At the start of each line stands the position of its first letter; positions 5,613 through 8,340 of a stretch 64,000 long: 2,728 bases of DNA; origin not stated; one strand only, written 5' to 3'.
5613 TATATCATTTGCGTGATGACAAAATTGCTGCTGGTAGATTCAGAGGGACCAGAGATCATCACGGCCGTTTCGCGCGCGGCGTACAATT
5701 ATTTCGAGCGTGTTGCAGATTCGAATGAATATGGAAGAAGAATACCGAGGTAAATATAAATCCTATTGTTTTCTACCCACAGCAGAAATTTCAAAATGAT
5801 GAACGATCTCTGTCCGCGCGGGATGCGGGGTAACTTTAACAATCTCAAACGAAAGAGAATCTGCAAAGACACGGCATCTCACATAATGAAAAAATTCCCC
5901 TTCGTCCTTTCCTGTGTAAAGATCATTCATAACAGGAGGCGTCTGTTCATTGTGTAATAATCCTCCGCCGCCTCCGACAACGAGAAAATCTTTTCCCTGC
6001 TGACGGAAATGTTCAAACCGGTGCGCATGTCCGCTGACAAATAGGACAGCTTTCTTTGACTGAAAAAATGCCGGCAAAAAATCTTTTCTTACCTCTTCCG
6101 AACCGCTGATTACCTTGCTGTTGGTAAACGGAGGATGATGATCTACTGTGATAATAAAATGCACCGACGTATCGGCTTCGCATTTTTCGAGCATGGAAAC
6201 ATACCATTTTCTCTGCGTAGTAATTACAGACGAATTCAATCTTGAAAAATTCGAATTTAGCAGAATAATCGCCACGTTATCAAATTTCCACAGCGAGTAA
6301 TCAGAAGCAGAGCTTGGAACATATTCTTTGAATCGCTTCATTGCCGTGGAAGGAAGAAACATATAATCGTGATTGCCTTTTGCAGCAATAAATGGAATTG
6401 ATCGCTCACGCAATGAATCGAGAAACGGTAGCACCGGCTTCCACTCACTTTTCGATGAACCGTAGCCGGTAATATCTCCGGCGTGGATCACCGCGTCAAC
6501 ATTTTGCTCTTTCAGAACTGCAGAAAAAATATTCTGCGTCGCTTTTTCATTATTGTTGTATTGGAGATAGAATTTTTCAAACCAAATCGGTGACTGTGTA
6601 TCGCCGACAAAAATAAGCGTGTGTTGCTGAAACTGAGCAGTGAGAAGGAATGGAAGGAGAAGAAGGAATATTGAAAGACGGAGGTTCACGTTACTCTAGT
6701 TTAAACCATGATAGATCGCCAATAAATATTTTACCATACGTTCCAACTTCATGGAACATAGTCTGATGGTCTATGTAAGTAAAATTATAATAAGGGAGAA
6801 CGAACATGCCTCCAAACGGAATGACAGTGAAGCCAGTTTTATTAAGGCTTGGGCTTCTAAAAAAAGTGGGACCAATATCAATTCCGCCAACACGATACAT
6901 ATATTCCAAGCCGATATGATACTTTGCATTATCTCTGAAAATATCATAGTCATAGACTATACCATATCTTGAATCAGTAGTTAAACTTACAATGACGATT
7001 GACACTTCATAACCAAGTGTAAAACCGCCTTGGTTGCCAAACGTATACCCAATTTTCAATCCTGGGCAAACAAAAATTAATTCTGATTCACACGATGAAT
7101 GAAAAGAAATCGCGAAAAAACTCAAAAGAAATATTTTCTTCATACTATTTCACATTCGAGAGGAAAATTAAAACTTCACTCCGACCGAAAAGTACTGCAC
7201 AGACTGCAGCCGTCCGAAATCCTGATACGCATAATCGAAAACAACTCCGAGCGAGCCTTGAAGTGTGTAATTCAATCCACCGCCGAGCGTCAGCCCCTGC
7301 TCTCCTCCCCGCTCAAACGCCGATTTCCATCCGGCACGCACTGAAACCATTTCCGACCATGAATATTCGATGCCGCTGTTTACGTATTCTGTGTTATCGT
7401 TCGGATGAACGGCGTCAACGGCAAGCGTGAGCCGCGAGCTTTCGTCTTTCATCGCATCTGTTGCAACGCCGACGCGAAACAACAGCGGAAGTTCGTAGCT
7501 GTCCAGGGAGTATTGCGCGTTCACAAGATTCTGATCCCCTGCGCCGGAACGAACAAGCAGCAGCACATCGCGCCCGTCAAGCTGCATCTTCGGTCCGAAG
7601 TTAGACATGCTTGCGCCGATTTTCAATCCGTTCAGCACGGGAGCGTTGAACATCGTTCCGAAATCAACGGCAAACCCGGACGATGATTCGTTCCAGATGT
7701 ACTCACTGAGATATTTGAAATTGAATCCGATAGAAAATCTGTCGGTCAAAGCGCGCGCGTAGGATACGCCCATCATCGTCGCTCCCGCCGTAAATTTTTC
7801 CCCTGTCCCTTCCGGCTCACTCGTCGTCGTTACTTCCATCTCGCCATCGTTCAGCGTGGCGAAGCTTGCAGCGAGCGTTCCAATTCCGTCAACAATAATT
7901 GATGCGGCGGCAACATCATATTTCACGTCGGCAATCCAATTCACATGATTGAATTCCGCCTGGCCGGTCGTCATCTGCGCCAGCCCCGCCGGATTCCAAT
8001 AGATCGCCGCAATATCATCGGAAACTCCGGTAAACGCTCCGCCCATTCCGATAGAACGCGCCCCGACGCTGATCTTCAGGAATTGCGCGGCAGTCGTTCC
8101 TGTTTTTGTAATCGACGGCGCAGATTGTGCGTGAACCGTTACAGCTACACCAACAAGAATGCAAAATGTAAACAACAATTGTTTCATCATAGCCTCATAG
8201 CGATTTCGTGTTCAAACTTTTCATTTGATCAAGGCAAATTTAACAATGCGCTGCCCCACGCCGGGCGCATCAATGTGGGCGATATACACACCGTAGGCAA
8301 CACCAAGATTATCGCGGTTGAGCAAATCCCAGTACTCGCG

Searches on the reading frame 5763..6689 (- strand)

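Call 27: search_protein_families(library=pfam, proteins=[window:5763-6689:-], max_evalue=0.0001)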
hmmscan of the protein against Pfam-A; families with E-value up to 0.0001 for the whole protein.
window:5763-6689:- (308 aa): 2 families
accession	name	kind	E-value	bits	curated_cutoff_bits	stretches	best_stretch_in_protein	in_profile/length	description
PF00149.33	Metallophos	-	8.9e-17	62.6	21.5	1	24-224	2-190/191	Calcineurin-like phosphoesterase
PF12850.12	Metallophos_2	-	5e-08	33.5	27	1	56-247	20-141/154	Calcineurin-like phosphoesterase superfamily domain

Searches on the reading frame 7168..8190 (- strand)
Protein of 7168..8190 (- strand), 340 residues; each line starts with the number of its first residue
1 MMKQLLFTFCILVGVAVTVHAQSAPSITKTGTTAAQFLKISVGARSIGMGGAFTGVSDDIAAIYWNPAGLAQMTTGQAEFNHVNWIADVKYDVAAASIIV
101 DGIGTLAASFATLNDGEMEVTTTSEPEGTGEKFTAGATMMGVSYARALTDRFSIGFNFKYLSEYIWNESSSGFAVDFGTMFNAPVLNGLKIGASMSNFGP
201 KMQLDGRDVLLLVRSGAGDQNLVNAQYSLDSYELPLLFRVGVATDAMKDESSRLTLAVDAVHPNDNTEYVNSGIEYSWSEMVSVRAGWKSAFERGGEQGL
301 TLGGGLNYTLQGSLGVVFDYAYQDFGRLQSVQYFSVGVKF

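Call 27: search_protein_families(library=pfam, proteins=[window:7168-8190:-], max_evalue=0.0001)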
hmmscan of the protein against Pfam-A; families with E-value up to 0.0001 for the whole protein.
window:7168-8190:- (340 aa): 2 families
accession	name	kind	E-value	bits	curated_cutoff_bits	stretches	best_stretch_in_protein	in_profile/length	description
PF19572.5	PorV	-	1.7e-09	38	27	1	29-205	7-199/243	Type IX secretion system protein PorV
PF03687.19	UPF0164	-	8.4e-08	31.8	21.4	1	21-95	27-101/325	Uncharacterised protein family (UPF0164)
